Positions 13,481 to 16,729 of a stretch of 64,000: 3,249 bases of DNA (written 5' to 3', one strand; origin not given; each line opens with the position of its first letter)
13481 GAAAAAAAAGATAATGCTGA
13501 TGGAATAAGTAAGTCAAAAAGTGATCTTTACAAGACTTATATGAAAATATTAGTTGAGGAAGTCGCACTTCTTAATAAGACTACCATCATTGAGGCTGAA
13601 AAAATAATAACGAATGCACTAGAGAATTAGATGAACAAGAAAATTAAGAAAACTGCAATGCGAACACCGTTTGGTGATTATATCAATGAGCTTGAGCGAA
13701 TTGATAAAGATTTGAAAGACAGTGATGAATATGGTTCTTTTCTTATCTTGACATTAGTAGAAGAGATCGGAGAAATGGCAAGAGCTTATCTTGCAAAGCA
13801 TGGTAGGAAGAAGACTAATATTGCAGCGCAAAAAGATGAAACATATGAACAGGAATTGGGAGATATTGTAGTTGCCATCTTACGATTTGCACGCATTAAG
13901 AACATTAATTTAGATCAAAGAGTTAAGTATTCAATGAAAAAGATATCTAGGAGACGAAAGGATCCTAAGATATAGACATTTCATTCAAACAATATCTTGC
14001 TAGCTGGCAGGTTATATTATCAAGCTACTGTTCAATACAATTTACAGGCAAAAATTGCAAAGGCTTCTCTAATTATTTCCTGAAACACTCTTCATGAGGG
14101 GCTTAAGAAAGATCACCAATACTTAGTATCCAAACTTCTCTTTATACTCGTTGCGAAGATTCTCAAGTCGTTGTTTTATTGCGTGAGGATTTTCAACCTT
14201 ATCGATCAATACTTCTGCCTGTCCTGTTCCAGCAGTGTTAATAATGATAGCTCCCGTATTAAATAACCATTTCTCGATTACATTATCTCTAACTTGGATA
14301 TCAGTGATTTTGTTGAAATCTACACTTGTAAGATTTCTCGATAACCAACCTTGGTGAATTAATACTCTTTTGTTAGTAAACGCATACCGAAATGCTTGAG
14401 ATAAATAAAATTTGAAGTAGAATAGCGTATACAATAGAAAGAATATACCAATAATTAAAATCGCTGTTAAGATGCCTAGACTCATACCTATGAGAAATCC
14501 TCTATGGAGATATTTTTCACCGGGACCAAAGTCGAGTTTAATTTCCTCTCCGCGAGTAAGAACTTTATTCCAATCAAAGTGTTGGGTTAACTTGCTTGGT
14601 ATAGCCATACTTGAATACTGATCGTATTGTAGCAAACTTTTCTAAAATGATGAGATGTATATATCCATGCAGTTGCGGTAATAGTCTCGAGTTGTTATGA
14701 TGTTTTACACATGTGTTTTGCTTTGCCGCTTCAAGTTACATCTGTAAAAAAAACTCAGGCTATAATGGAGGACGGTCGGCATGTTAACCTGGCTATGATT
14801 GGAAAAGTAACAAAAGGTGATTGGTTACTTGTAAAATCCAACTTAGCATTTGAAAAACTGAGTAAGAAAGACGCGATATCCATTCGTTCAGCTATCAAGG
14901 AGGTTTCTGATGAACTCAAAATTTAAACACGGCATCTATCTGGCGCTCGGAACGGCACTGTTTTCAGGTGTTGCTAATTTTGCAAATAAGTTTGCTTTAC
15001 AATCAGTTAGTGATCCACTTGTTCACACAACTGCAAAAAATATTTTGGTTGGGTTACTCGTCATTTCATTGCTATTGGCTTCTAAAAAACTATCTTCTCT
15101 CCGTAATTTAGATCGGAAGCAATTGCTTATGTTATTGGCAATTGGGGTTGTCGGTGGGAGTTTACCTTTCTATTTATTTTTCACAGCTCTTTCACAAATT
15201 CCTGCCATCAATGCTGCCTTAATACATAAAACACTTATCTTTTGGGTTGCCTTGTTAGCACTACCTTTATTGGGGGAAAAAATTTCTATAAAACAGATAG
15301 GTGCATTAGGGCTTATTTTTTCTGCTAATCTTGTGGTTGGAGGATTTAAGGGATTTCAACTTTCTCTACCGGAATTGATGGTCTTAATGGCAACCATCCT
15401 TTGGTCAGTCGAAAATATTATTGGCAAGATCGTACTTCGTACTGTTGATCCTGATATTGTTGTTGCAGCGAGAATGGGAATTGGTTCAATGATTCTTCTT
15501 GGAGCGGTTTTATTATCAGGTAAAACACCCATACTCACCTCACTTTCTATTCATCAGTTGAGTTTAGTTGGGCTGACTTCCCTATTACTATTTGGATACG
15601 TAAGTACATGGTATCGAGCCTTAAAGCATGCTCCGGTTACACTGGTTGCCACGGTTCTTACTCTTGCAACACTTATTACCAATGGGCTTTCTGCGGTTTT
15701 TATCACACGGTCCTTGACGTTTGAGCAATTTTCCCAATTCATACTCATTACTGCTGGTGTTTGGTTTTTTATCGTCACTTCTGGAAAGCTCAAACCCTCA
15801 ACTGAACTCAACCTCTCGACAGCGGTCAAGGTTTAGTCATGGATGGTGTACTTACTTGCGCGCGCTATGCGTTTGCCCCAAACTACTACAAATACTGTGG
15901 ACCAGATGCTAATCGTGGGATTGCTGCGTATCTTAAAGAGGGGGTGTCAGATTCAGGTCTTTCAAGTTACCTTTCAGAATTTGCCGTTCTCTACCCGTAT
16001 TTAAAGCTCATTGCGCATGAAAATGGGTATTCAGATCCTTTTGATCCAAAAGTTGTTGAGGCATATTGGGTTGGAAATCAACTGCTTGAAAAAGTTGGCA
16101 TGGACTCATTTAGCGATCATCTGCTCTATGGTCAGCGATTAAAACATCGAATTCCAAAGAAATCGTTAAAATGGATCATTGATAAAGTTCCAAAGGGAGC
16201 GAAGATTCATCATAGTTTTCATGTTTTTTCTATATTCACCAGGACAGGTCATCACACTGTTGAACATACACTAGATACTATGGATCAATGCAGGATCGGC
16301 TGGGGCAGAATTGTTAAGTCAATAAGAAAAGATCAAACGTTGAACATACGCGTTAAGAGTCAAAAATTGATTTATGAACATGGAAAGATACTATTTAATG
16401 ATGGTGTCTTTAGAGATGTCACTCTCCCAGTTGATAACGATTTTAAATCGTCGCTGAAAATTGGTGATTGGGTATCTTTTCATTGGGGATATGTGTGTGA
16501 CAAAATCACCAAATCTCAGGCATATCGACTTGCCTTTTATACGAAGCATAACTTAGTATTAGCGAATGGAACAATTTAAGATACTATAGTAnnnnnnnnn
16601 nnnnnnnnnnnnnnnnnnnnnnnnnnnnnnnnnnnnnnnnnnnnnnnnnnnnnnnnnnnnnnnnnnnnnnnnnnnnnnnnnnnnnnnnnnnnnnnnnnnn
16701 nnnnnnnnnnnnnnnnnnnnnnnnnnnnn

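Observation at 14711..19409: Compact [NiFe]-hydrogenase locus with a minimal two-subunit enzyme and no electron-transfer partner subunits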

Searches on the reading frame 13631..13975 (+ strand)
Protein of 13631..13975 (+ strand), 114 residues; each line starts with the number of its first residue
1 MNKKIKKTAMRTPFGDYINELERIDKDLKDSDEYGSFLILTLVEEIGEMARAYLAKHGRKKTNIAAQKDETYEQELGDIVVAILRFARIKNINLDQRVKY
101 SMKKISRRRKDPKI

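Call 84: search_protein_families(library=pfam, proteins=[window:13631-13975:+], max_evalue=0.001)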
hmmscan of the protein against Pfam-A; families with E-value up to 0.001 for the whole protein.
window:13631-13975:+ (114 aa): 1 family
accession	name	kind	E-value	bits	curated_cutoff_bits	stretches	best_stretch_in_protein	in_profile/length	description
PF03819.22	MazG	-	7.3e-08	33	22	1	38-110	6-71/74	MazG nucleotide pyrophosphohydrolase domain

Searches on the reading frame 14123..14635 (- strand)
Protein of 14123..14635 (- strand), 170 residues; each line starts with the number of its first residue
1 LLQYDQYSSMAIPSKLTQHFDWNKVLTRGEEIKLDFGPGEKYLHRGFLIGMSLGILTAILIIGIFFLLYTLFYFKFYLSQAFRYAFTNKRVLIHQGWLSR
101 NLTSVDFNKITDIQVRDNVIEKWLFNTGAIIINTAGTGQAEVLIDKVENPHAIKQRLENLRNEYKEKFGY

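Call 3: search_protein_families(library=pfam, proteins=[window:14123-14635:-], max_evalue=0.01)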
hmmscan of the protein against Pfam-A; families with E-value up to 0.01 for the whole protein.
window:14123-14635:- (170 aa): 3 families
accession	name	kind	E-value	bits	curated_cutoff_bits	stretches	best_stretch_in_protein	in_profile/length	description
PF03703.20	bPH_2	-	2.8e-13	50.3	22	1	80-156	2-77/78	Bacterial PH domain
PF04210.18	MtrG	-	0.00023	21.4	27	1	12-69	2-61/64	Tetrahydromethanopterin S-methyltransferase, subunit G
PF14470.12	bPH_3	-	0.00068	20.5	23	1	73-124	14-71/95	Bacterial PH domain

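Call 4: search_protein_families(library=ncbifam, proteins=[window:14123-14635:-], max_evalue=0.01)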
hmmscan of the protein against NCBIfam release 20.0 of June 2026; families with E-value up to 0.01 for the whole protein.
window:14123-14635:- (170 aa): 1 family
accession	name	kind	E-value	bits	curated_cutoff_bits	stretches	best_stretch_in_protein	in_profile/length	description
TIGR01149.1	mtrG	equivalog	0.00043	20.2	50.65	1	12-71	4-65/70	tetrahydromethanopterin S-methyltransferase subunit MtrG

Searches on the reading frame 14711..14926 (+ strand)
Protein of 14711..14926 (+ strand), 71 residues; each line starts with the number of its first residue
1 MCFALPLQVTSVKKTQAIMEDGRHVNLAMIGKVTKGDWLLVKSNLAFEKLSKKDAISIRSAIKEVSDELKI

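Call 3: search_protein_families(library=pfam, proteins=[window:14711-14926:+], max_evalue=0.01)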
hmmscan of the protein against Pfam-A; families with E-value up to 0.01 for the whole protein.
window:14711-14926:+ (71 aa): 1 family
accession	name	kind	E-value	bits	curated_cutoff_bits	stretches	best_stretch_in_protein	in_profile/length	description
PF01455.23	HupF_HypC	-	1.4e-11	44.8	28.5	1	1-59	1-62/65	HupF/HypC family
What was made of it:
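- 14711..14926 (+): HypC-family chaperone, 71 aa. It has the canonical N-terminal M-C-x-x-x-P motif but lacks the conserved His (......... where E. coli has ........). Pfam scores 44.8 bits against a cut-off of 28.5 (call 3).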

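Call 4: search_protein_families(library=ncbifam, proteins=[window:14711-14926:+], max_evalue=0.01)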
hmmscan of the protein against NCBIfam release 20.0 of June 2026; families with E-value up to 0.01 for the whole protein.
window:14711-14926:+ (71 aa): 1 family
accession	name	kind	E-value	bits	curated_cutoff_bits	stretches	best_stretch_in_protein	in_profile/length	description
TIGR00074.1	hypC_hupF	subfamily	1e-12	47.7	48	1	1-66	1-69/80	HypC/HybG/HupF family hydrogenase formation chaperone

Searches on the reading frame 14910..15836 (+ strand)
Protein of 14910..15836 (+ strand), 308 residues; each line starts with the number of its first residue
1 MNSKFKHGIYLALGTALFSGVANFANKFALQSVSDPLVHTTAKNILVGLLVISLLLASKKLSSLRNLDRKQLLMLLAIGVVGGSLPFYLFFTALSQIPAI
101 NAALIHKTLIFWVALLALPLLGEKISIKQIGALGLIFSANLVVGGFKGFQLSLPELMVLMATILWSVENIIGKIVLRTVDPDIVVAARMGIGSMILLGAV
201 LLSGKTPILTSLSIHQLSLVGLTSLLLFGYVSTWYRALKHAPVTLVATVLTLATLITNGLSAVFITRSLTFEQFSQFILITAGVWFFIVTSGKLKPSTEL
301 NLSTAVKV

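Call 3: search_protein_families(library=pfam, proteins=[window:14910-15836:+], max_evalue=0.01)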
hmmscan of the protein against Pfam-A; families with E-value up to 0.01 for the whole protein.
window:14910-15836:+ (308 aa): 1 family
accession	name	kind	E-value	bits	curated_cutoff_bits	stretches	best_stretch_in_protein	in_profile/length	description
PF00892.27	EamA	-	3e-30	105.7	28.2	2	8-142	3-132/135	EamA-like transporter family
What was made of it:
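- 14910..15836 (+): EamA/DMT-family permease, 308 aa. It is a conserved member of the accessory cassette; its role is inferred, not shown. Pfam 3e-30 (call 3).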

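Call 4: search_protein_families(library=ncbifam, proteins=[window:14910-15836:+], max_evalue=0.01)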
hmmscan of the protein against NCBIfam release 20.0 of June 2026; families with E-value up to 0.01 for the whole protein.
window:14910-15836:+ (308 aa): 2 families
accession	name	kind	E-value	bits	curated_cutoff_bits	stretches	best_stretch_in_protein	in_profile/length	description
NF050091.1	ArAmAcExpYddG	equivalog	5.1e-07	29.5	300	1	30-168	25-166/285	aromatic amino acid exporter YddG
TIGR00950.1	2A78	equivalog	3e-06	26.9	230.2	1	22-140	143-263/264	carboxylate/amino acid/amine transporter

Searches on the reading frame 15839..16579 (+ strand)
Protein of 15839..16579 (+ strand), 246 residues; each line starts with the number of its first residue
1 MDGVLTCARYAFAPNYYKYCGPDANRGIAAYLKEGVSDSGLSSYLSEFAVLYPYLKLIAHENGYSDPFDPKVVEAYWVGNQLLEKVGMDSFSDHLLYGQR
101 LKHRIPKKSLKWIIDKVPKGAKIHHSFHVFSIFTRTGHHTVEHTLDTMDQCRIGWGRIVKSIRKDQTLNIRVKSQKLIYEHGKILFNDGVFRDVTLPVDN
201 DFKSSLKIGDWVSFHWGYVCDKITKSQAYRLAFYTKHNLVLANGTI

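Call 3: search_protein_families(library=pfam, proteins=[window:15839-16579:+], max_evalue=0.01)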
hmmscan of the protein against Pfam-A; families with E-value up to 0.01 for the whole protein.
window:15839-16579:+ (246 aa): 2 families
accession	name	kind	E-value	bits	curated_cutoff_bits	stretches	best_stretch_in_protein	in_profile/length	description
PF19927.4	DUF6390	-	1.6e-53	182.1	25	1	2-244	4-239/244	Family of unknown function (DUF6390)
PF01455.23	HupF_HypC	-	0.0077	16.8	28.5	0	192-229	22-59/65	HupF/HypC family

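Call 4: search_protein_families(library=ncbifam, proteins=[window:15839-16579:+], max_evalue=0.01)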
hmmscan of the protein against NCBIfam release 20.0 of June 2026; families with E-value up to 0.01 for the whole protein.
window:15839-16579:+ (246 aa): 0 families

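Call 48: find_homologous_proteins(query=window:15839-16579:+, max_evalue=0.00001)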
Query window:15839-16579:+ (246 aa): 738 proteins with E <= 0.00001 among 946 candidates; the best 120 are listed.
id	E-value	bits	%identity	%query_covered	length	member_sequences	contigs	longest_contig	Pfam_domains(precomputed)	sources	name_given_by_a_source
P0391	2.0e-168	576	100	100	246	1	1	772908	PF19927.5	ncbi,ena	-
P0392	4.1e-122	425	72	100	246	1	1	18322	PF19927.5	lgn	-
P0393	8.7e-118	410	70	100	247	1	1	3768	PF19927.5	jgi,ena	-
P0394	1.4e-117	410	70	100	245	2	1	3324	PF19927.5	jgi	jgi:hypothetical protein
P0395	3.6e-117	408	69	100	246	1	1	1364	PF19927.5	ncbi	-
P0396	2.5e-116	406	70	100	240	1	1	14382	PF19927.5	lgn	-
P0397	9.0e-116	404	68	100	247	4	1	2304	PF19927.5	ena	-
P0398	2.6e-115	402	68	100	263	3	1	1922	PF19927.5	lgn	-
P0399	3.4e-115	402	69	100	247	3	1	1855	PF19927.5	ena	-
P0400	3.7e-115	402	69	100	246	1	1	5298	PF19927.5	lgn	-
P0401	3.8e-115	402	68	99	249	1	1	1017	PF19927.5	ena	-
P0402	4.9e-115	401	70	100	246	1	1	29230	PF19927.5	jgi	jgi:hydrogenase maturation factor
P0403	1.1e-114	400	67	100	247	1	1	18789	PF19927.5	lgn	-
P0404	1.2e-114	400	68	100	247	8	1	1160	PF19927.5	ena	-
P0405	3.2e-114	399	70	100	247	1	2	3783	PF19927.5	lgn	-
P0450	7.4e-77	276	48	100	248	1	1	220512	PF19927.5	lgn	-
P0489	1.4e-69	252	48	100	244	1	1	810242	PF19927.5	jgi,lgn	-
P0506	3.2e-67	245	46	99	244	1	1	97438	PF19927.5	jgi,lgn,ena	-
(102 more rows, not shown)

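Call 51: search_solved_structures(query=A3, max_evalue=1, show_alignments=1)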
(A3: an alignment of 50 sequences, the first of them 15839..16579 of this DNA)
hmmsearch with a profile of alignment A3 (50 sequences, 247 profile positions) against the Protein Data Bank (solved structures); distinct sequences matched with E-value up to 1: 2.
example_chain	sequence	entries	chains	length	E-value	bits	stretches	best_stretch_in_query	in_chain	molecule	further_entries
3d3r_A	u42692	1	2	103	0.092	15.4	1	172-246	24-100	Hydrogenase assembly chaperone hypC/hupF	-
8fne_A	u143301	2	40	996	0.17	14.5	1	152-229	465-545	Maltose/maltodextrin-binding periplasmic protein, PhuN | Maltose/maltodextrin-binding periplasmic protein, phiPA3 PhuN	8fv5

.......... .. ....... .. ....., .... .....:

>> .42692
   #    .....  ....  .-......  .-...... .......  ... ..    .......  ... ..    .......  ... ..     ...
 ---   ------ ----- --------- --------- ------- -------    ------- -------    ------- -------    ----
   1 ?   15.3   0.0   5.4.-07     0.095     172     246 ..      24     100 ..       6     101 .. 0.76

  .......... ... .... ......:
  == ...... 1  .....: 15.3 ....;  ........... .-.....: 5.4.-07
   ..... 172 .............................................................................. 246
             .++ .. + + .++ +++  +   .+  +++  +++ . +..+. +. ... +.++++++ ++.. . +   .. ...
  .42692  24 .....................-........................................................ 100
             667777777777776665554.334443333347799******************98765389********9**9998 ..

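Call 56: predict_structure(alignment_id=A3)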
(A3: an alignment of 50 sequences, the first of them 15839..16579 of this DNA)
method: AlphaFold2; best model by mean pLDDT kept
length: 246 residues; sequences in the alignment: 50
mean_pLDDT: 93.5   pTM: 0.91
mean pLDDT of the five models: 93.5, 93.3, 92.2, 91.8, 88.9
residues with pLDDT >= 90: 209; 70-90: 32; 50-70: 5; < 50: 0
segments of 3 or more residues with pLDDT < 50: none
pLDDT, mean of each block of 10 residues (from residue 1): 93 91 91 95 95 98 98 98 97 94 91 94 96 72 88 97 86 97 96 91 94 97 98 98 92
secondary structure, 60 per line:
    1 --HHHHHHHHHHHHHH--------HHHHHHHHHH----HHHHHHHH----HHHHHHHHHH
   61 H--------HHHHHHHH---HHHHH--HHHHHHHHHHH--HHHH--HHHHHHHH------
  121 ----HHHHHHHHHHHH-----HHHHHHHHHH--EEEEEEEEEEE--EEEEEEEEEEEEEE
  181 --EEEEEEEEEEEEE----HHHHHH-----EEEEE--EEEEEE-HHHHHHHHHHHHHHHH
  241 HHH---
elements in order: H3-16 H25-34 H39-46 H51-61 H70-77 H81-85 H88-98 H101-104 H107-114 H125-136 H142-151 E154-164 E167-180 E183-195 H200-205 E211-215 E218-223 H225-243

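Call 59: fold_search(model_id=the predicted structure, library=pdb)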
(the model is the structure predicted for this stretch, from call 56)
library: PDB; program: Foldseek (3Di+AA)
matches with E <= 10: 692; with E <= 0.001: 0
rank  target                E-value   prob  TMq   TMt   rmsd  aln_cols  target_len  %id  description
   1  8d8k_Q                6.6e-03  0.98  0.20  0.23  15.0       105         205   15  Yeast mitochondrial small subunit assembly intermediate (State 2) (released 2022-12-21)
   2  8om2_Q                1.0e-02  0.98  0.20  0.21  15.0       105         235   15  Small subunit of yeast mitochondrial ribosome in complex with METTL17/Rsm22. (released 2024-01-10)
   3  5mrc_QQ               1.2e-02  0.97  0.20  0.24  15.3       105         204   16  Structure of the yeast mitochondrial ribosome - Class A (released 2017-02-15)
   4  6zu5_SL0              1.3e-02  1.00  0.20  0.33   5.0        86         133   17  Structure of the Paranosema locustae ribosome in complex with Lso2 (released 2020-11-04)
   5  4dam_E                1.5e-02  0.93  0.16  0.30   8.0        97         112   13  Crystal structure of small single-stranded DNA-binding protein from Streptomyces coelicolor (released 2013-01-16)
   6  2z1c_B                1.8e-02  1.00  0.20  0.59   5.5        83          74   20  Crystal structure of HypC from Thermococcus kodakaraensis KOD1 (released 2007-07-17)
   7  4dam_D                1.8e-02  0.92  0.16  0.31   8.0        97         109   13  Crystal structure of small single-stranded DNA-binding protein from Streptomyces coelicolor (released 2013-01-16)
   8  6yw5_QQ               1.9e-02  0.92  0.20  0.28  13.1       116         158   16  The structure of the small subunit of the mitoribosome from Neurospora crassa (released 2020-11-11)
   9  8d8j_Q                2.2e-02  0.95  0.20  0.31  14.9       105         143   14  Yeast mitochondrial small subunit assembly intermediate (State 1) (released 2022-12-21)
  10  4dam_C                2.2e-02  0.75  0.15  0.28   7.6        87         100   13  Crystal structure of small single-stranded DNA-binding protein from Streptomyces coelicolor (released 2013-01-16)
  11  4dam_F                2.5e-02  0.85  0.14  0.26   7.2        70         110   16  Crystal structure of small single-stranded DNA-binding protein from Streptomyces coelicolor (released 2013-01-16)
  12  4dam_L                2.7e-02  0.95  0.17  0.35   6.6        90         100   13  Crystal structure of small single-stranded DNA-binding protein from Streptomyces coelicolor (released 2013-01-16)
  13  7qca_SL0              2.8e-02  0.98  0.20  0.29   5.3        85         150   19  Spraguea lophii ribosome (released 2022-11-30)
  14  7unr_q                2.8e-02  0.94  0.18  0.43   5.5        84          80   17  Pseudomonas aeruginosa 70S ribosome initiation complex bound to compact IF2-GDP (composite structure I-A) (released 2022-06-22)
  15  8p2f_r                2.8e-02  0.87  0.16  0.38   7.0        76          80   21  Staphylococcus aureus 70S ribosome with elongation factor G locked with fusidic acid cyclopentane in post-translocatio (released 2024-05-01)
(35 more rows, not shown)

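Call 80: find_encoding_contigs(protein=P0489, flank=6000, max_places=1)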
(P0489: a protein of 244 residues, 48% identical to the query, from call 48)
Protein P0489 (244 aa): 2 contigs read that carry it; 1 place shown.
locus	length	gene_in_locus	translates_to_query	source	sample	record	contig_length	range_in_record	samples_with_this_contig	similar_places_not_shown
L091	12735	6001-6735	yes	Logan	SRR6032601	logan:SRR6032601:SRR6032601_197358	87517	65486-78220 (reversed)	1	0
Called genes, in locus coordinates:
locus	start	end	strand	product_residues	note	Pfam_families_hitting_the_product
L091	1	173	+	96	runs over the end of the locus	-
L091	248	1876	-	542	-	PF00118:Cpn60_TCP1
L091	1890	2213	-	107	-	PF00166:Cpn10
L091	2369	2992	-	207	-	PF01145:Band_7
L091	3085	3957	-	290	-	PF01467:CTP_transf_like, PF01687:Flavokinase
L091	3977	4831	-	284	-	-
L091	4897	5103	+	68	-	PF01455:HupF_HypC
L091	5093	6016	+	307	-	PF00892:EamA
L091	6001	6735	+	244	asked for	PF19927:DUF6390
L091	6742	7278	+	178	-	PF28549:NDPSase_N (weak), PF00293:NUDIX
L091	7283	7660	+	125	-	-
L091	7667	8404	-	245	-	PF04402:SIMPL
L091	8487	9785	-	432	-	PF00374:NiFeSe_Hases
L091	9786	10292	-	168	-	PF01058:Oxidored_q6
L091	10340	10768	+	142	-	PF09424:YqeY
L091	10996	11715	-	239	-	-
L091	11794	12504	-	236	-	PF00970:FAD_binding_6, PF08030:NAD_binding_6 (faint), PF00175:NAD_binding_1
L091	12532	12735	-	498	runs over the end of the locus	-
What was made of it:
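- One related locus, L091, has a FAD_binding_6/NAD_binding_1 protein 1.5 kb upstream (call 80).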

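Call 81: find_encoding_contigs(protein=P0450, flank=6000, max_places=1)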
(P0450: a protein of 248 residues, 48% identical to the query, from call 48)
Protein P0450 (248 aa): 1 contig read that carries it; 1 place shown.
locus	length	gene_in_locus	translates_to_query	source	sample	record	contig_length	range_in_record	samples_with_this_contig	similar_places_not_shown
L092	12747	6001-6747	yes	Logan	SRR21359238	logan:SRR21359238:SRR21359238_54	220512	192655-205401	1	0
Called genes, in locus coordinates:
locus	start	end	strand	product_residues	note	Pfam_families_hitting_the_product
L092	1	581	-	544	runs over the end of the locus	PF00118:Cpn60_TCP1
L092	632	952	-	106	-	PF00166:Cpn10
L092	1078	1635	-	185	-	PF01145:Band_7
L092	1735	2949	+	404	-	-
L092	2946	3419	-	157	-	PF01467:CTP_transf_like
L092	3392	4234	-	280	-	-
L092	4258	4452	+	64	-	PF01455:HupF_HypC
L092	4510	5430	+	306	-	PF00892:EamA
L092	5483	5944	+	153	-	-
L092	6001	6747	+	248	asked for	PF19927:DUF6390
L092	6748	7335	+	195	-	PF28549:NDPSase_N, PF00293:NUDIX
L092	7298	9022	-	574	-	-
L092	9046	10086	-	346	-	PF01875:Memo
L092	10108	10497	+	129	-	-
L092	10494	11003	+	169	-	-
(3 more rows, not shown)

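Call 82: find_encoding_contigs(protein=P0506, flank=6000, max_places=1)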
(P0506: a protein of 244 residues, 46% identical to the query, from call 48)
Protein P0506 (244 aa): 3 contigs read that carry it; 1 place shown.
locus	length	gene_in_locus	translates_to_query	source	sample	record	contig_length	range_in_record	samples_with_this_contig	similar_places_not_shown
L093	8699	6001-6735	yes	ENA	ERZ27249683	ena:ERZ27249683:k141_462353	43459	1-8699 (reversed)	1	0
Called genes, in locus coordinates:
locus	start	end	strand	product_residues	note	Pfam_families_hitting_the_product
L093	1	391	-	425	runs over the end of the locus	PF14821:Thr_synth_N, PF00291:PALP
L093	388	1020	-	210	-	PF13671:AAA_33 (weak)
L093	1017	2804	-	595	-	PF07973:tRNA_SAD, PF00587:tRNA-synt_2b, PF03129:HGTP_anticodon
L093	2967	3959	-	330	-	PF00579:tRNA-synt_1b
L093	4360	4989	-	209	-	PF01467:CTP_transf_like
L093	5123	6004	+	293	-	PF00892:EamA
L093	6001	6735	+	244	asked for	PF19927:DUF6390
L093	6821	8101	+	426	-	-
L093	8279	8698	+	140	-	?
